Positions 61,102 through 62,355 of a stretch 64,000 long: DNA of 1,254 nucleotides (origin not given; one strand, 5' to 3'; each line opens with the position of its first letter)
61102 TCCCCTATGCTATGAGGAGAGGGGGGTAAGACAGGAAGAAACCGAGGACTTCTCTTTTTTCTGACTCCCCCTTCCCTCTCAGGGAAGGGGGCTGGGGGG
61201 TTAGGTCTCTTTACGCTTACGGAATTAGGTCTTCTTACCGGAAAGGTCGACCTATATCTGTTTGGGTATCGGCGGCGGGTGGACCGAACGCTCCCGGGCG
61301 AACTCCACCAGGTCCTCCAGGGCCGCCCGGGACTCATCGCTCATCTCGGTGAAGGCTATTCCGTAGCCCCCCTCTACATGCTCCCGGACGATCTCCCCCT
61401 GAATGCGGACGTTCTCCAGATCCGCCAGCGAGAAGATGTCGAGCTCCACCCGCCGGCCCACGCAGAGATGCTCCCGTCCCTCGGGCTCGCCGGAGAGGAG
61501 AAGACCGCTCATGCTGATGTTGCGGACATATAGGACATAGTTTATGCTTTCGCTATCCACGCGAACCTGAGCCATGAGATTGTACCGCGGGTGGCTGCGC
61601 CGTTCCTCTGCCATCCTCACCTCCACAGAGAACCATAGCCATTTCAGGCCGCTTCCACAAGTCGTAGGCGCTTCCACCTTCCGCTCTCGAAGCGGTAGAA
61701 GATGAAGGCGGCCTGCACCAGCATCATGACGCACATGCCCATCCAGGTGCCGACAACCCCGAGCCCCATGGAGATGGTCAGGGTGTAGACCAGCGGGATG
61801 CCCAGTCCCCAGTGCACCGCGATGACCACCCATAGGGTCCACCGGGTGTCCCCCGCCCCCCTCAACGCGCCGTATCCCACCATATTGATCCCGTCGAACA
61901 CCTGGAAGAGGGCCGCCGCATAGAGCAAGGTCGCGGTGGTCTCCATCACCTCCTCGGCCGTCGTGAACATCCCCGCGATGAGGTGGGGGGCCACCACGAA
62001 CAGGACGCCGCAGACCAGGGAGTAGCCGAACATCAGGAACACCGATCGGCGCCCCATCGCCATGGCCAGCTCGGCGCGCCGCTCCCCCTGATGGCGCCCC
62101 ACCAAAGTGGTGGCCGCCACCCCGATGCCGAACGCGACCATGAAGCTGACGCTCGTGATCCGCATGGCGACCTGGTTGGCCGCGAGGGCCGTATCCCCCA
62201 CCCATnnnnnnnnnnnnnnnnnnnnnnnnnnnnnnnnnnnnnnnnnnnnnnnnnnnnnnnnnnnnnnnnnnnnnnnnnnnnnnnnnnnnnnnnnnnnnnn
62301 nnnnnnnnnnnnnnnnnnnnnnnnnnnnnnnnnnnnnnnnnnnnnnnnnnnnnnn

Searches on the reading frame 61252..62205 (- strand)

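Call 51: search_protein_families(library=pfam, proteins=[window:61252-62205:-], max_evalue=0.001)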
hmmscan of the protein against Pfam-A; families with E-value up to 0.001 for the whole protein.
window:61252-62205:- (317 aa): 1 family
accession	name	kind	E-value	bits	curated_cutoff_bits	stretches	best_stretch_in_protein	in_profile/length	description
PF07238.19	PilZ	-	3e-14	53.6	22.5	1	201-301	1-101/102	PilZ domain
